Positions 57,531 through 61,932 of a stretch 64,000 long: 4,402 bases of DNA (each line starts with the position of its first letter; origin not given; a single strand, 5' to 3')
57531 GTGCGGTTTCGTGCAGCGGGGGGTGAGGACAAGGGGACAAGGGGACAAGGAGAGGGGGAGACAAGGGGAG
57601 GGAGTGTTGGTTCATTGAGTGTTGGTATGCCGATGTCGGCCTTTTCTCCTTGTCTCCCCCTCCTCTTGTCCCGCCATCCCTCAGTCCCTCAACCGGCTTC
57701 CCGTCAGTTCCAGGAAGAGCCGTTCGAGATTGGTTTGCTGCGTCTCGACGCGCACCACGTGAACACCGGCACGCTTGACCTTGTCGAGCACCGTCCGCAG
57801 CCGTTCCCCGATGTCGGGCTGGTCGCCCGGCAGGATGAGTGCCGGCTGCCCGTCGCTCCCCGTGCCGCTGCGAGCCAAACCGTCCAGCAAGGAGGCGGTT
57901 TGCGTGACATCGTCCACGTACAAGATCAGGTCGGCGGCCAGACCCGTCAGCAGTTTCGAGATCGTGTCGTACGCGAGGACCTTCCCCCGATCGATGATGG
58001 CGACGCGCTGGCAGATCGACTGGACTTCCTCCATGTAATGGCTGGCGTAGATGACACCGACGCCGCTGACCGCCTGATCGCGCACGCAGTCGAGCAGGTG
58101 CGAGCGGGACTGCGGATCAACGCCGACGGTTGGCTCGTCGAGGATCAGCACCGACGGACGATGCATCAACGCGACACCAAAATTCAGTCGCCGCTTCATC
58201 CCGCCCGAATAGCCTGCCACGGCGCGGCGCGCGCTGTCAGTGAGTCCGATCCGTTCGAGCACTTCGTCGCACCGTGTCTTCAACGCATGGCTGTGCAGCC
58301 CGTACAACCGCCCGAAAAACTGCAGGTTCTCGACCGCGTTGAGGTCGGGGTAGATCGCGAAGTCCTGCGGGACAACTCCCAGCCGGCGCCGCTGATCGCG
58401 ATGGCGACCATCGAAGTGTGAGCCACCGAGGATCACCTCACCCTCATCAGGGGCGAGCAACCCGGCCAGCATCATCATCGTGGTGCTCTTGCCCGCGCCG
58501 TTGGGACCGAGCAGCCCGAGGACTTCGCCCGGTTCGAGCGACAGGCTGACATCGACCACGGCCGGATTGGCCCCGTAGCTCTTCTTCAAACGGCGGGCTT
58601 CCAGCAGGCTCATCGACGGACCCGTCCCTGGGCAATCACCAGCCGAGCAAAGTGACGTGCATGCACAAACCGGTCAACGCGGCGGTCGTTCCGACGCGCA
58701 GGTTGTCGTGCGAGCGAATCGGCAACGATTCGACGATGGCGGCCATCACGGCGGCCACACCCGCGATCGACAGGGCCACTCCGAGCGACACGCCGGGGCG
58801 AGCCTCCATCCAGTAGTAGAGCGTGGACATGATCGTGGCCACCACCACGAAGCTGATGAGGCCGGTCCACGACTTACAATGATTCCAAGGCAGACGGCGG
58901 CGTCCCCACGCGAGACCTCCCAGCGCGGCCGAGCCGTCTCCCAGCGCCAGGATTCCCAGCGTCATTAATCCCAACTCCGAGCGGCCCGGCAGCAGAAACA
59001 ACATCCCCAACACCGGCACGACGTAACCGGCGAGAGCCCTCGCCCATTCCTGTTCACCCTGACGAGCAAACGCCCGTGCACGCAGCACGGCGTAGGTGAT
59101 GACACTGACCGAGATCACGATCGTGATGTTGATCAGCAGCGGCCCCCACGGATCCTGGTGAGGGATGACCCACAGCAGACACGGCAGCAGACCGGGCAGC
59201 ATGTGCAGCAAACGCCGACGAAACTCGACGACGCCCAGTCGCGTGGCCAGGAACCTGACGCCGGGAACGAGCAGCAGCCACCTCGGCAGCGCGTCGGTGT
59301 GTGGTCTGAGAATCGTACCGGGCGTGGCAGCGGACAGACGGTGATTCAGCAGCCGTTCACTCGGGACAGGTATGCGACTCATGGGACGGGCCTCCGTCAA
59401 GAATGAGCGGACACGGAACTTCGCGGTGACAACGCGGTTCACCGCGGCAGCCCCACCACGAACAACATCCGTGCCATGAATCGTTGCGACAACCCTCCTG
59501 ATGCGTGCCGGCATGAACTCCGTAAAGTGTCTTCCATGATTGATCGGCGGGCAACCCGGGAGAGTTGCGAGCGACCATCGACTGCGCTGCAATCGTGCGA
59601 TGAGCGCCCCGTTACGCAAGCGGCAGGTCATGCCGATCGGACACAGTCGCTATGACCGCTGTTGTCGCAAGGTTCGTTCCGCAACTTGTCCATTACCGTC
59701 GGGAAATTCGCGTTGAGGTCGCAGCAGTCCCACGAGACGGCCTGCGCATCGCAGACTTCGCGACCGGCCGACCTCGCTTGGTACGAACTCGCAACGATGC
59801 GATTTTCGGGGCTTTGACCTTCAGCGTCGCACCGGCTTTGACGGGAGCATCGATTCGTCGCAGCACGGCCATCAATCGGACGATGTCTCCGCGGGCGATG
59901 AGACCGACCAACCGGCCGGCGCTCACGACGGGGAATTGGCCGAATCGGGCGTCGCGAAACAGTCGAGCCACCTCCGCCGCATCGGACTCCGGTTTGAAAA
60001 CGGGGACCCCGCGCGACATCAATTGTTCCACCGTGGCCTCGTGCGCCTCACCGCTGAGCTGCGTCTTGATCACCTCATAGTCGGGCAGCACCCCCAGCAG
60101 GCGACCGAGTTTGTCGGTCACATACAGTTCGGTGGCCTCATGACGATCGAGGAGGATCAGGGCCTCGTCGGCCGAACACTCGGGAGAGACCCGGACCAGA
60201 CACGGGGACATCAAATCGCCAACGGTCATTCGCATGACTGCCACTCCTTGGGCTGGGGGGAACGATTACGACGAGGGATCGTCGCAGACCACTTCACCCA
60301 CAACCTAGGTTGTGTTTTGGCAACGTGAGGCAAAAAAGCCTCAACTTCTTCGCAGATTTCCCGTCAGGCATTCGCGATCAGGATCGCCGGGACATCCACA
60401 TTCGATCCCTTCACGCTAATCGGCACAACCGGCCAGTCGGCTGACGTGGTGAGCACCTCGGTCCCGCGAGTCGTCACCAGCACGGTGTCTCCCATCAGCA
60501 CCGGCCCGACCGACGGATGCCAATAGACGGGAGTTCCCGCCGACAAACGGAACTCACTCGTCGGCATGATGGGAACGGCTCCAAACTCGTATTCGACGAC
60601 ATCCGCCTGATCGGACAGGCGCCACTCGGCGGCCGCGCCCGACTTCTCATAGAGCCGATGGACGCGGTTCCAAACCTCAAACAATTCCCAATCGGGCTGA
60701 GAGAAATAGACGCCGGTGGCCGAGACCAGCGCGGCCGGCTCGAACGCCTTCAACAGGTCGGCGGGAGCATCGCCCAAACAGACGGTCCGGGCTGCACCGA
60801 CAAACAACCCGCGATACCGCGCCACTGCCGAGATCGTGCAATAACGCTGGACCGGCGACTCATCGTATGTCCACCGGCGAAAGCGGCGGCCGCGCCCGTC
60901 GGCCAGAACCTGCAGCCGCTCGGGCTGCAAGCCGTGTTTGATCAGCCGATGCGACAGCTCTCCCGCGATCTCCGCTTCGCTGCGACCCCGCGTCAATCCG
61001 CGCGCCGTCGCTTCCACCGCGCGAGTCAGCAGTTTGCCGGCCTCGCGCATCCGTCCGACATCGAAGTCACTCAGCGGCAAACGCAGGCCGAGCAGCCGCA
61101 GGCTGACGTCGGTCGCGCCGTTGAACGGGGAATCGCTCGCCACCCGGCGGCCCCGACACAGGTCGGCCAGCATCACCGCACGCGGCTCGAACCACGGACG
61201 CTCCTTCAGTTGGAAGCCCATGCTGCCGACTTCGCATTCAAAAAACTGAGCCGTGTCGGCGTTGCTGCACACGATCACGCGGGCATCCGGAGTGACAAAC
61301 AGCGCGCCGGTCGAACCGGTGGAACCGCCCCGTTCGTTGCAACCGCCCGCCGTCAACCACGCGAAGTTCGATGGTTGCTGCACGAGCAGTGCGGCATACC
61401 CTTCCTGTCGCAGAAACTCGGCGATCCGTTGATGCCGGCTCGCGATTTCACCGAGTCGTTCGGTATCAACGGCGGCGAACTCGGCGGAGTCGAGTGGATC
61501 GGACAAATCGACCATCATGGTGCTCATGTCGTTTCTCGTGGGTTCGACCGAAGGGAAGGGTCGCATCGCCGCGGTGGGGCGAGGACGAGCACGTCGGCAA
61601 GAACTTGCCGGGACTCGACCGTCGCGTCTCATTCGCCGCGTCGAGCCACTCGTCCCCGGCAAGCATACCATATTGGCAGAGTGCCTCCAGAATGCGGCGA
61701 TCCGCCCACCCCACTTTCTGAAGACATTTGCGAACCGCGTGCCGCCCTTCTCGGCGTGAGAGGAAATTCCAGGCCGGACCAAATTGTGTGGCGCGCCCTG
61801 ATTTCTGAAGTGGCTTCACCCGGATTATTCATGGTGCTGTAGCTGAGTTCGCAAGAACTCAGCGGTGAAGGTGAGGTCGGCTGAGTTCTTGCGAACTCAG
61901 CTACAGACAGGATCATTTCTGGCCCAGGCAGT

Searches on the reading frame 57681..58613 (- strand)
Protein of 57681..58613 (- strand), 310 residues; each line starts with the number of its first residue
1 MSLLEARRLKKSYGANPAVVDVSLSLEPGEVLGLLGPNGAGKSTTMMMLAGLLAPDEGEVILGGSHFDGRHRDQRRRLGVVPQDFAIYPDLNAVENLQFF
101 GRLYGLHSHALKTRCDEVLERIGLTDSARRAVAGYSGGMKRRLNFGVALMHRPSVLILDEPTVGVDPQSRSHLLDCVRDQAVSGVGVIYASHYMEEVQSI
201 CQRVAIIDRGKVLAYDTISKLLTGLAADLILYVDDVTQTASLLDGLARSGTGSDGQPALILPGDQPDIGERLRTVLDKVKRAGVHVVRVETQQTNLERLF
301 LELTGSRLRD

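Call 12: search_protein_families(library=pfam, proteins=[window:57681-58613:-], max_evalue=0.001)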
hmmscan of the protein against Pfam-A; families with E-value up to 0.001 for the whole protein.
window:57681-58613:- (310 aa): 2 families
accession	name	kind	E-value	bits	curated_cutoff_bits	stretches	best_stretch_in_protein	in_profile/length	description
PF00005.33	ABC_tran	-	5.4e-34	118.2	25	1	21-162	3-136/137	ABC transporter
PF13304.12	AAA_21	-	2.4e-11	44.7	27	1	78-192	183-298/304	AAA domain, putative AbiEii toxin, Type IV TA system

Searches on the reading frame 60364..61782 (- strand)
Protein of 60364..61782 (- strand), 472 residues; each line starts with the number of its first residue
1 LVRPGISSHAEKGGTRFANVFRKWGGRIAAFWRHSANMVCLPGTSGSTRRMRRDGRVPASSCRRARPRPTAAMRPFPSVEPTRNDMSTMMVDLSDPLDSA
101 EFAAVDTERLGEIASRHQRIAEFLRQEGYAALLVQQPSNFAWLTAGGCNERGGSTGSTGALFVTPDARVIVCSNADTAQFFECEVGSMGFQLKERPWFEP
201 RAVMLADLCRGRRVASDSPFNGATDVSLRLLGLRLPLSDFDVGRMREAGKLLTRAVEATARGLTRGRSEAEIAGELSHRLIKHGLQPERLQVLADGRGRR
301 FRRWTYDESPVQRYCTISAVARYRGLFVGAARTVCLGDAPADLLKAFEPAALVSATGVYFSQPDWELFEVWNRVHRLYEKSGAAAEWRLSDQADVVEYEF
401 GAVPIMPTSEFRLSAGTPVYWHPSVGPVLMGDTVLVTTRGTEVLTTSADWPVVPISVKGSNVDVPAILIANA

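Call 12: search_protein_families(library=pfam, proteins=[window:60364-61782:-], max_evalue=0.001)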
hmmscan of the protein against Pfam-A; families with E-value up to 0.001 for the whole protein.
window:60364-61782:- (472 aa): 1 family
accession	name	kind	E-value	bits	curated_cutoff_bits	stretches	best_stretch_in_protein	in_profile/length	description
PF00557.29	Peptidase_M24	-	4.5e-06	27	23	1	244-383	2-146/208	Metallopeptidase family M24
